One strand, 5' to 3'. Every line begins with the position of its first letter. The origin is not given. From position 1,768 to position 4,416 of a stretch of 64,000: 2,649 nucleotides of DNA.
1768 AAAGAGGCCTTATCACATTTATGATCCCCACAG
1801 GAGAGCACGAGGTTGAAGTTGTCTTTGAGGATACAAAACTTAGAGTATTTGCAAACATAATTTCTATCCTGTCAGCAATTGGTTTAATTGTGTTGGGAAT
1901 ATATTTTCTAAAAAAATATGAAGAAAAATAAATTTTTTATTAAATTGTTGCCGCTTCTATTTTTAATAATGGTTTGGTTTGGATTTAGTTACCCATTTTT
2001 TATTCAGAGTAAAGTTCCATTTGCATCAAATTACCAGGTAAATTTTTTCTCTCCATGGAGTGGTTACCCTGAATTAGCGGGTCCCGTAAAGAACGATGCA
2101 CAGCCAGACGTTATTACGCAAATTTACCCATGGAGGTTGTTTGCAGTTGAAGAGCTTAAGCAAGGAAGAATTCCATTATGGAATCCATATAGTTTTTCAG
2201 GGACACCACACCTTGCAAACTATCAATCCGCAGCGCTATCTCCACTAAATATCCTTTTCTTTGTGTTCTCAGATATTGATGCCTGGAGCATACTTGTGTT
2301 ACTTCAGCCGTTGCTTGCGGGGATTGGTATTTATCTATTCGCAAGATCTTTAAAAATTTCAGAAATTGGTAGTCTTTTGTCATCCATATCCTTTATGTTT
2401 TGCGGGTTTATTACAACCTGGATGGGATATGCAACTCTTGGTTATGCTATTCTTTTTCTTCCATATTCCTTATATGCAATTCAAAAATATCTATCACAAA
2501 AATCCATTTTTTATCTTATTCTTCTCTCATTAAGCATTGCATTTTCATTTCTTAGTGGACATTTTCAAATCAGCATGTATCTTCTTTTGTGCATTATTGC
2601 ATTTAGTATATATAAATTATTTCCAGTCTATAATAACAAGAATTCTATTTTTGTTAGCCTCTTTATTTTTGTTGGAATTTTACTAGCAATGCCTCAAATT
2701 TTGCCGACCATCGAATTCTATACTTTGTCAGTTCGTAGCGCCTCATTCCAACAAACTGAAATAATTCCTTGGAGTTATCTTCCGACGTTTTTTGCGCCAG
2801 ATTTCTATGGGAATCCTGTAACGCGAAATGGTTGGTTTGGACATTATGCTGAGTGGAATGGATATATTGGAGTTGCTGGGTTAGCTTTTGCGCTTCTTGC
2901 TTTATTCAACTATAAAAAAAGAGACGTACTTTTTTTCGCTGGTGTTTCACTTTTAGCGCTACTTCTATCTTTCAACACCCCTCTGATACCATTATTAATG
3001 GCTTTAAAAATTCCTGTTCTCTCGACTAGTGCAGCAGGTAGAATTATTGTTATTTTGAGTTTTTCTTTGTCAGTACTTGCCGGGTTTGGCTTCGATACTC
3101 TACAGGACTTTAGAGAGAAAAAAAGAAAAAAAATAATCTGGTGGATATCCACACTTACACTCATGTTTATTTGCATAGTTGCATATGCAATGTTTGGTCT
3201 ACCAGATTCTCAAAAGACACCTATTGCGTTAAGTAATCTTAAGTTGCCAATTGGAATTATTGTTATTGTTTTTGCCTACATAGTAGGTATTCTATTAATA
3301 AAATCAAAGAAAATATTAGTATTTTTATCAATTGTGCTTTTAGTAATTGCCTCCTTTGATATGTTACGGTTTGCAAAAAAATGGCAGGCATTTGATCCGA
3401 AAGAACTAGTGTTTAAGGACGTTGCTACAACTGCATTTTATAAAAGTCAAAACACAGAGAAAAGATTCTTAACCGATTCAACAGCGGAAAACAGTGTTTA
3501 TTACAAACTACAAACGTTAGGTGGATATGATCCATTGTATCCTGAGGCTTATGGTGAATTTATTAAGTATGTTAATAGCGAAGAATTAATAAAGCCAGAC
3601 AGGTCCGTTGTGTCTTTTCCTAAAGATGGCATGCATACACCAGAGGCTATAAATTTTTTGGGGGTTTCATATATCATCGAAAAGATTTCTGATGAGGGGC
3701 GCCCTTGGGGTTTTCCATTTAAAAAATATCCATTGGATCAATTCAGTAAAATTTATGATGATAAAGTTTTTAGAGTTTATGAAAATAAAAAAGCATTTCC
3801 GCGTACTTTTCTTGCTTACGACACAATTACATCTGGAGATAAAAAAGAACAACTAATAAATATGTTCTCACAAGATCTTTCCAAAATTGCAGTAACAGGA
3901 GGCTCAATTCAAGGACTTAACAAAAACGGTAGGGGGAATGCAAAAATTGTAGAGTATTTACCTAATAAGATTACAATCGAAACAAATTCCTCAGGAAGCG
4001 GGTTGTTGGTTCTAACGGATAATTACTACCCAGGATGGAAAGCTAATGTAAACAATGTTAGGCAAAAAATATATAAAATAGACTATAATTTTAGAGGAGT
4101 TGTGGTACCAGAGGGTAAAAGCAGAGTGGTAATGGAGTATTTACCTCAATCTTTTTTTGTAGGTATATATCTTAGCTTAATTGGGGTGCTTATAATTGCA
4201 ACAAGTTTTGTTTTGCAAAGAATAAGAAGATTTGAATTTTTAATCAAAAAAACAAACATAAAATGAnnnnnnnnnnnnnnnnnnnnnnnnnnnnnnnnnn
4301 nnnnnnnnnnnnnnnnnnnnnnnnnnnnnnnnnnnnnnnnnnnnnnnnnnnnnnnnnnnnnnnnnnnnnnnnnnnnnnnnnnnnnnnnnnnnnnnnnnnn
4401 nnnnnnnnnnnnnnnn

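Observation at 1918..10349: Repeated three-part modules: YfhO-type GT-C, small GT2, and a Ppm-like GT2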

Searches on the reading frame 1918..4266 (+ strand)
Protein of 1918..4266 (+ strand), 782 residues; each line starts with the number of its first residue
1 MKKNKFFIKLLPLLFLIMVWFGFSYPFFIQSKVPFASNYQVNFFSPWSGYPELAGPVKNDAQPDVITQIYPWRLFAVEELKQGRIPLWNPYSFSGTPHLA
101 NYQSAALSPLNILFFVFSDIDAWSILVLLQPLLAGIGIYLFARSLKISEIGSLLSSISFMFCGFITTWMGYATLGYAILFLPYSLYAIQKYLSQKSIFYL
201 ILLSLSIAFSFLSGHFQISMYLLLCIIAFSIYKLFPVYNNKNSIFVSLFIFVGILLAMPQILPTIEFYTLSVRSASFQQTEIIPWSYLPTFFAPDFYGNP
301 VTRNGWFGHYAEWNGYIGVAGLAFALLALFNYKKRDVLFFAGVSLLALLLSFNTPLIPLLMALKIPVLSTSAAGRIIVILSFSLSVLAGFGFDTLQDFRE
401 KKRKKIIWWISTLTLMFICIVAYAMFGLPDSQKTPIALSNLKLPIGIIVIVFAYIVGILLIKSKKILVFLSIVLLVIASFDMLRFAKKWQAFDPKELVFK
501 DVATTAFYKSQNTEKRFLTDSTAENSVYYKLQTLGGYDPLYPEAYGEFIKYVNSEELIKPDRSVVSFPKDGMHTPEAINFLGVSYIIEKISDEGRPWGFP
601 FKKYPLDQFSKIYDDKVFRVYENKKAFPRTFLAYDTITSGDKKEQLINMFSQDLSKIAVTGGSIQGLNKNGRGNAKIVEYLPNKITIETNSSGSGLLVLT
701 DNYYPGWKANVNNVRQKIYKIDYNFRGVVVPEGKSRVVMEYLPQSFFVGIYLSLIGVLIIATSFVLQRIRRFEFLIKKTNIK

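Call 4: search_protein_families(library=pfam, proteins=[window:1918-4266:+], max_evalue=0.01)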
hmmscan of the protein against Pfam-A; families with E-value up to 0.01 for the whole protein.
window:1918-4266:+ (782 aa): 1 family
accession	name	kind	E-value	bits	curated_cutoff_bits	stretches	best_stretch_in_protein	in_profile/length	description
PF09586.16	YfhO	-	3.1e-27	95.8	28.5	2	107-639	73-600/835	Bacterial membrane protein YfhO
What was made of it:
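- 1918..4266 (+): YfhO1: YfhO-family GT-C glycosyltransferase with a C-terminal beta-rich extracytoplasmic domain and a final TM helix. PF09586 3e-27 (call 4).
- Checked: YfhO 1918-4266: Pfam PF09586, 3e-27 (call 4).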

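Call 10: search_protein_families(library=ncbifam, proteins=[window:1918-4266:+], max_evalue=0.001)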
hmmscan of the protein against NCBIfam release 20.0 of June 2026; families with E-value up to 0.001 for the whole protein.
window:1918-4266:+ (782 aa): 0 families

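Call 17: find_encoding_contigs(protein=window:1918-4266:+, flank=10000, max_places=6)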
Protein window:1918-4266:+ (782 aa): 1 contig read that carries it; 1 place shown.
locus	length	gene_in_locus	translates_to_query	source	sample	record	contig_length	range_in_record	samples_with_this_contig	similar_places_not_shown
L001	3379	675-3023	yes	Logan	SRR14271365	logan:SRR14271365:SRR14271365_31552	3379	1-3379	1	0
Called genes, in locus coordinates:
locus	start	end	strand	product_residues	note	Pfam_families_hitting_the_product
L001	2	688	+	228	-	?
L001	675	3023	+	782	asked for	PF09586:YfhO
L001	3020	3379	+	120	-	?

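Call 18: find_homologous_proteins(query=window:1918-4266:+, max_evalue=1e-10)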
Query window:1918-4266:+ (782 aa): 1859 proteins with E <= 1e-10 among 8000 candidates; the best 120 are listed.
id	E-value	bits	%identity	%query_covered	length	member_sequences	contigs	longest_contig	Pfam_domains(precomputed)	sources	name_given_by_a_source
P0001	0.0e+0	1741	100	100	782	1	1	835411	PF09586.17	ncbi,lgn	-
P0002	0.0e+0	1287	73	97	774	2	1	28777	PF09586.17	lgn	-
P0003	0.0e+0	1067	61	99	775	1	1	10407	PF09586.17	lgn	-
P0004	2.0e-265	901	53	99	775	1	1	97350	PF09586.17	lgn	-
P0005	4.7e-261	887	53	97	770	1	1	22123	PF09586.17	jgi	jgi:hypothetical protein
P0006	6.2e-261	886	52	98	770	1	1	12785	PF09586.17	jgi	jgi:hypothetical protein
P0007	1.7e-259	881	54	98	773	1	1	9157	PF09586.17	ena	-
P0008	3.3e-259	880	55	98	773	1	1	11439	PF09586.17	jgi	jgi:uncharacterized membrane protein YfhO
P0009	3.8e-257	874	52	98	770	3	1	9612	PF09586.17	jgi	-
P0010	2.4e-256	871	53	98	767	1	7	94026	PF09586.17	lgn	-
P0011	7.1e-254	863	53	98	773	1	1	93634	PF09586.17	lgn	-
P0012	9.5e-254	862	52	96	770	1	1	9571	PF09586.17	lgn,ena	-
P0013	7.9e-253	859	52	97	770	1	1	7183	PF09586.17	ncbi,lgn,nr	ncbi:MAG: YfhO family protein [Candidatus Levybacteria bacterium]|nr:YfhO family protein [Candidatus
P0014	5.3e-252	857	52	98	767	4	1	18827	PF09586.17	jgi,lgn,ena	-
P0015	4.9e-251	853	51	96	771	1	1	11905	PF09586.17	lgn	-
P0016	1.2e-250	852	52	97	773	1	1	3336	PF09586.17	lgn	-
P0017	1.7e-250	852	55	95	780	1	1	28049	PF09586.17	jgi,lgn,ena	-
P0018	6.6e-250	850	52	96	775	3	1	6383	PF09586.17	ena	-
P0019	2.7e-249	848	52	98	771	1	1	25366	PF09586.17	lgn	-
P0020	7.6e-248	843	51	98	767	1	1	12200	PF09586.17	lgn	-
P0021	2.7e-247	841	52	99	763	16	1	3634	PF09586.17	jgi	jgi:hypothetical protein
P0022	3.3e-245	834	51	97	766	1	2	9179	PF09586.17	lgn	-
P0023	6.2e-245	833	50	97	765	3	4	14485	PF09586.17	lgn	-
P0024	1.6e-243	829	51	98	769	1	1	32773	PF09586.17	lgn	-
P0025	1.9e-243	828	49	98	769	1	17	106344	PF09586.17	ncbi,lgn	-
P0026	4.8e-242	824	49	98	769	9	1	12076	PF09586.17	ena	-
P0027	3.0e-241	821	49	98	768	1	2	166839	PF09586.17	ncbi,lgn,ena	-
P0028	1.7e-240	819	52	96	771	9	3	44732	PF09586.17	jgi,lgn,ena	-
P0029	4.3e-240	817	51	96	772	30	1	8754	PF09586.17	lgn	-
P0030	5.1e-240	817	51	96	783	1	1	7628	PF09586.17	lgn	-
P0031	9.3e-240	816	51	97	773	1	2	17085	PF09586.17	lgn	-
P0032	2.5e-239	815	49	95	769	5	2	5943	PF09586.17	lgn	-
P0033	6.1e-239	813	49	98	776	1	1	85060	PF09586.17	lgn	-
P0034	1.9e-238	812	51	97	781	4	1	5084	PF09586.17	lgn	-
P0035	2.5e-238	811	49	98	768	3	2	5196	PF09586.17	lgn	-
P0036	3.2e-238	811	50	92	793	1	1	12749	PF09586.17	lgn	-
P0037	8.6e-238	810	51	97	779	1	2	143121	PF09586.17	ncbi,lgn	-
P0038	1.7e-237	809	50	97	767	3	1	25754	PF09586.17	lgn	-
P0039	3.0e-237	808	51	96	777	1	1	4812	PF09586.17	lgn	-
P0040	3.4e-237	808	49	98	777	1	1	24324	PF09586.17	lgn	-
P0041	9.1e-237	806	50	98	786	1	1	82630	PF09586.17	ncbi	-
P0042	1.7e-236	805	50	98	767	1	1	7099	PF09586.17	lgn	-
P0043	2.9e-236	805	50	96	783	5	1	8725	PF09586.17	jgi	jgi:hypothetical protein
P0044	4.5e-236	804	50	97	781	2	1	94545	PF09586.17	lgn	-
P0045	1.5e-235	802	50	98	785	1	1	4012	PF09586.17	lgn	-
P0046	1.2e-234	799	51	95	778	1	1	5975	PF09586.17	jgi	jgi:uncharacterized membrane protein YfhO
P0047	2.9e-234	798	49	96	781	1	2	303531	PF09586.17,PF07695.18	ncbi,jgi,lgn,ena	-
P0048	3.3e-234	798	50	98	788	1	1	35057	PF09586.17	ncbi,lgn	-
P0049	1.1e-233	796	51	96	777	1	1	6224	PF09586.17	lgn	-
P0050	1.2e-233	796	51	97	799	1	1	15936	PF09586.17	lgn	-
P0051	1.7e-233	795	50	98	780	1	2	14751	PF09586.17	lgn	-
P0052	2.5e-233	795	49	98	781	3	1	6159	PF09586.17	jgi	jgi:hypothetical protein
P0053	2.8e-233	795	49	98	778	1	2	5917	PF09586.17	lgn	-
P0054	9.5e-233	793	50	96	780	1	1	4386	PF09586.17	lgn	-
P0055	4.4e-232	791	49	98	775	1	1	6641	PF09586.17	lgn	-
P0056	4.4e-232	791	51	94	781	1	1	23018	PF09586.17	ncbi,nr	ncbi:MAG: YfhO family protein [Patescibacteria group bacterium]|nr:YfhO family protein [Patescibacte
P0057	6.6e-232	790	51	96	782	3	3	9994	PF09586.17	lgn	-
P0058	9.8e-232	790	51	96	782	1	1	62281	PF09586.17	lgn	-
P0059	1.5e-231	789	51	94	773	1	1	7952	PF09586.17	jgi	jgi:uncharacterized membrane protein YfhO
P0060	2.0e-231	789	51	97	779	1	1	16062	PF09586.17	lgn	-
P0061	5.1e-231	787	49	96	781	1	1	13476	PF09586.17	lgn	-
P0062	1.0e-230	786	49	96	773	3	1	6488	PF09586.17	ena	-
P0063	1.2e-230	786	50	96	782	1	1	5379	PF09586.17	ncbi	-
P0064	1.3e-230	786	49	96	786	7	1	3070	PF09586.17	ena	-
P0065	1.4e-230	786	50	98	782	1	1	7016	PF09586.17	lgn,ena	-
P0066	2.7e-230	785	51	99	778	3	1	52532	PF09586.17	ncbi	-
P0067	2.9e-230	785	49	97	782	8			PF09586.17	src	-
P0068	3.6e-230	784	49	99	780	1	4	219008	PF09586.17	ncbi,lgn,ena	-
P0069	4.4e-230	784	49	97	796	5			PF09586.17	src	-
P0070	4.4e-230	784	48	98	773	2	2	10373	PF09586.17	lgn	-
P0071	4.5e-230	784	50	99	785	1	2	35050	PF09586.17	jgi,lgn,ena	-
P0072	6.7e-230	784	48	98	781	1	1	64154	PF09586.17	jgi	-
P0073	1.7e-229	782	49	97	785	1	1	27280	PF09586.17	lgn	-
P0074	1.7e-229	782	48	97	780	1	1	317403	PF09586.17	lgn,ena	-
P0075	2.1e-229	782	49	96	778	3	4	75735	PF09586.17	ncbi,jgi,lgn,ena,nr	ncbi:MAG: hypothetical protein A2857_05275 [Candidatus Levybacteria bacterium RIFCSPHIGHO2_01_FULL_3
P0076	2.2e-229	782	49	97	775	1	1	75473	PF09586.17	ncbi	ncbi:MAG: YfhO family protein [Candidatus Levyibacteriota bacterium]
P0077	2.7e-229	782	49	94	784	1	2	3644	PF09586.17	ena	-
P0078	3.6e-229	781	49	96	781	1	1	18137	PF09586.17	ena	-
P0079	6.2e-229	780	50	96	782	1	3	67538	PF09586.17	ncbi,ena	-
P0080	7.4e-229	780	51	96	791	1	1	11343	PF09586.17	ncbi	ncbi:MAG: YfhO family protein [Candidatus Pacearchaeota archaeon]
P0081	8.5e-229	780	50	96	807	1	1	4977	PF09586.17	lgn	-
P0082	9.3e-229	780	48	96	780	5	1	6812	PF09586.17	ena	-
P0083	9.3e-229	780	49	98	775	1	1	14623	PF09586.17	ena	-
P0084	1.2e-228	779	49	97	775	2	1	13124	PF09586.17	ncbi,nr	ncbi:MAG TPA: YfhO family protein [Candidatus Saccharimonadales bacterium]|nr:YfhO family protein [C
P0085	1.2e-228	779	49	99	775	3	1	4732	PF09586.17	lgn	-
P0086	1.6e-228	779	49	95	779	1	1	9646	PF09586.17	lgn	-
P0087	1.7e-228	779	49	96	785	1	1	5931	PF09586.17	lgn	-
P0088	1.9e-228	779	49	98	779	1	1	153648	PF09586.17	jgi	jgi:hypothetical protein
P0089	2.8e-228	778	49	94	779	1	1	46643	PF09586.17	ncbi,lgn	-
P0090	2.9e-228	778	50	99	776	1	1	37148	PF09586.17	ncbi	ncbi:MAG: YfhO family protein [Candidatus Levyibacteriota bacterium]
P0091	3.1e-228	778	49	99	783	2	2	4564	PF09586.17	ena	-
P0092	3.3e-228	778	49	98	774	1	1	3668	PF09586.17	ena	-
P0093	3.6e-228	778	49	98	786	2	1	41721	PF09586.17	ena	-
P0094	4.5e-228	778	48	97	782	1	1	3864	PF09586.17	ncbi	-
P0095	4.7e-228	777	49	97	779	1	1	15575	PF09586.17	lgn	-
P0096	5.5e-228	777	49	99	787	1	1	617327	PF09586.17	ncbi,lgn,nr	ncbi:MAG: YfhO family protein [Candidatus Levybacteria bacterium]|nr:YfhO family protein [Candidatus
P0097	6.2e-228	777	48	98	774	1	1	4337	PF09586.17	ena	-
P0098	6.6e-228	777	49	98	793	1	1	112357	PF09586.17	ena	-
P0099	8.0e-228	777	49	99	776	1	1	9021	PF09586.17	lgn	-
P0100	1.2e-227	776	49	98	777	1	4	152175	PF09586.17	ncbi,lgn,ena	-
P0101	2.3e-227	775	48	98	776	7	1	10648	PF09586.17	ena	-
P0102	2.4e-227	775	48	97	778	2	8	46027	PF09586.17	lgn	-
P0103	2.4e-227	775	49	98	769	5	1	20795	PF09586.17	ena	-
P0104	2.8e-227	775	48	95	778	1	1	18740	PF09586.17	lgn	-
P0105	3.7e-227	774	50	99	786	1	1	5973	PF09586.17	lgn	-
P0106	4.0e-227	774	48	98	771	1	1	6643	PF09586.17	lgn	-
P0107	5.4e-227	774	46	95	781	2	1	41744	PF09586.17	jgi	-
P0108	5.4e-227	774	47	98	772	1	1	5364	PF09586.17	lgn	-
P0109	5.4e-227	774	48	97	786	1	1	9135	PF09586.17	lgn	-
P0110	5.5e-227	774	50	96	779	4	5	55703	PF09586.17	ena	-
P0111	5.7e-227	774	49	97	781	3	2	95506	PF09586.17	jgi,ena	-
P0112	7.1e-227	774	47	97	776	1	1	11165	PF09586.17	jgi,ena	-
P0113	7.2e-227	774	49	94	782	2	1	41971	PF09586.17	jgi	-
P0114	8.9e-227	773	49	98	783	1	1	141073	PF09586.17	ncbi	-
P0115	9.9e-227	773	49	98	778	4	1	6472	PF09586.17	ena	-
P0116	1.0e-226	773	49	98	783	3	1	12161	PF09586.17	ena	-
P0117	1.1e-226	773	49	98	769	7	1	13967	PF09586.17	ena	-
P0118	1.3e-226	773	50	95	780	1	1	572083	PF09586.17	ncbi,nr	ncbi:YfhO family protein [Patescibacteria group bacterium]|nr:YfhO family protein [Patescibacteria g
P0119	1.8e-226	772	48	96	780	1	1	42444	PF09586.17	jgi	jgi:hypothetical protein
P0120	2.0e-226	772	48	97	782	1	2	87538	PF09586.17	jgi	jgi:hypothetical protein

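Call 20: find_related_loci(query=A1, collection=genome_contigs, flank=10000)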
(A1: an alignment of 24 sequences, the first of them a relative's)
Query A1 (782 aa) in genome_contigs; peptide patterns used: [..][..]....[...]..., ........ (x = any residue, [..] = any of these).
248 stretches matched a pattern; 227 encode a relative of the query (tblastn E <= 1e-3); the best 80 are kept; 80 distinct loci.
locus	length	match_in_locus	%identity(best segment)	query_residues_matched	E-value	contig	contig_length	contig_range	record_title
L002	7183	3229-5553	51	14-781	0e+0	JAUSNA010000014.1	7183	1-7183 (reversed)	MAG: Candidatus Levyibacteriota bacterium isolate E19_metabat.bin.104 E19_k141_110054, whole genome shotgun sequence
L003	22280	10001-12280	51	3-773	0e+0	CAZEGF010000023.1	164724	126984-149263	MAG TPA_asm: uncultured Gammaproteobacteria bacterium isolate SRP135725_co2_582 genome assembly, contig: k141_448336, wh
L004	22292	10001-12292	49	3-770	0e+0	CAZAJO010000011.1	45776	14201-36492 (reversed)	MAG TPA_asm: uncultured Gammaproteobacteria bacterium isolate SRP342105_co1_429 genome assembly, contig: NODE_983_length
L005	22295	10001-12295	50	2-758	0e+0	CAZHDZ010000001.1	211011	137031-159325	MAG TPA_asm: uncultured Gammaproteobacteria bacterium isolate SRP286056_co1_222 genome assembly, contig: NODE_27_length_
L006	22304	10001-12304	51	1-760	0e+0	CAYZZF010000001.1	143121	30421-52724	MAG TPA_asm: uncultured Gammaproteobacteria bacterium isolate SRP093762_co1_95 genome assembly, contig: NODE_60_length_1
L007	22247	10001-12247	51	5-752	0e+0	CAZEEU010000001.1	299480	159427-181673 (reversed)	MAG TPA_asm: uncultured Gammaproteobacteria bacterium isolate SRP286056_co1_676 genome assembly, contig: NODE_11_length_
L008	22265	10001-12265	52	1-760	0e+0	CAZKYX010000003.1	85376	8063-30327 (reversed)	MAG TPA_asm: uncultured Gammaproteobacteria bacterium isolate SRP286056_co1_17 genome assembly, contig: NODE_219_length_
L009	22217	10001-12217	49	26-766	0e+0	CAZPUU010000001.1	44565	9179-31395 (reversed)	MAG TPA_asm: uncultured Gammaproteobacteria bacterium isolate SRP192515_co2_165 genome assembly, contig: NODE_522_length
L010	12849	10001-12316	51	1-759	0e+0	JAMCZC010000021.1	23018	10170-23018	MAG: Patescibacteria group bacterium isolate FK_Sedi_B_Bin.322 NODE_7381_length_23018_cov_47.7174, whole genome shotgun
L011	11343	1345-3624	51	12-761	0e+0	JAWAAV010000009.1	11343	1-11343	MAG: Candidatus Pacearchaeota archaeon isolate JZ-4_201709_bins_160 JZ-4_201709_bins_160_scaffold_9, whole genome shotgu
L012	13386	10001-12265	51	9-766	0e+0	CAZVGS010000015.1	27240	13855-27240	MAG TPA_asm: uncultured Gammaproteobacteria bacterium isolate binchicken_co16_182 genome assembly, contig: NODE_2964_len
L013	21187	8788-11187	49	1-779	0e+0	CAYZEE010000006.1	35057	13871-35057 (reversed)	MAG TPA_asm: uncultured Gammaproteobacteria bacterium isolate SRP271791_co2_53 genome assembly, contig: NODE_197_length_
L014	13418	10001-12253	49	16-771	0e+0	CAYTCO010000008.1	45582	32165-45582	MAG TPA_asm: uncultured Gammaproteobacteria bacterium isolate SRP286056_co1_355 genome assembly, contig: NODE_798_length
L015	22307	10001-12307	49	2-760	0e+0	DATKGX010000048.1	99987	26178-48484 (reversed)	MAG TPA_asm: Patescibacteria group bacterium isolate SMAG_U14562 k141_141557, whole genome shotgun sequence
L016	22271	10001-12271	49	5-758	0e+0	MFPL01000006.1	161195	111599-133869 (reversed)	MAG: Candidatus Levybacteria bacterium RIFCSPLOWO2_12_FULL_41_12 rifcsplowo2_12_scaffold_275, whole genome shotgun seque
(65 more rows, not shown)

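Call 42: predict_structure(alignment_id=A1)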
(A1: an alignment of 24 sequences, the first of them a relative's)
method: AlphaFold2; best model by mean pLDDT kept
length: 782 residues; sequences in the alignment: 24
mean_pLDDT: 83.7   pTM: 0.87
mean pLDDT of the five models: 83.7, 82.1, 82.1, 80.1, 80.0
residues with pLDDT >= 90: 358; 70-90: 296; 50-70: 91; < 50: 37
segments of 3 or more residues with pLDDT < 50: 37-42, 56-66, 274-278, 300-312
pLDDT, mean of each block of 10 residues (from residue 1): 71 92 84 56 65 53 52 82 86 67 75 85 84 95 96 95 67 81 97 93 96 86 95 86 91 96 82 53 79 76 41 74 95 94 93 80 58 74 96 93 93 94 85 86 92 89 86 90 76 59 81 79 71 70 85 89 76 92 91 86 91 92 93 92 93 91 88 92 94 95 89 95 93 96 92 97 90 81 59
secondary structure, 60 per line:
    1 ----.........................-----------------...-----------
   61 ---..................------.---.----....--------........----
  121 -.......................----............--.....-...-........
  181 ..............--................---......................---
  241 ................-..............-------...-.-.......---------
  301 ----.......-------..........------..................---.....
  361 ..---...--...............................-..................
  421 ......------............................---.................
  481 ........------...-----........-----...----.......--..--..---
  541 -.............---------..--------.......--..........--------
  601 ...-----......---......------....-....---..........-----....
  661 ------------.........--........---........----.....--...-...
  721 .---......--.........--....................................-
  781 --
elements in order (helices of 4 or more, strands of 3 or more residues): H5-29 H64-81 H109-116 H122-144 H149-160 H163-167 H173-194 H197-212 H216-237 H241-256 H258-270 H285-291 H305-311 H319-328 H335-351 H356-362 H371-401 H403-426 H433-460 H464-488 H503-510 E516-518 H523-529 H543-554 H574-580 E583-589 E609-614 E618-623 E630-633 E635-638 H642-651 E657-660 E673-681 E684-691 E695-702 E707-711 E714-716 E718-721 E725-730 E733-741 H744-779
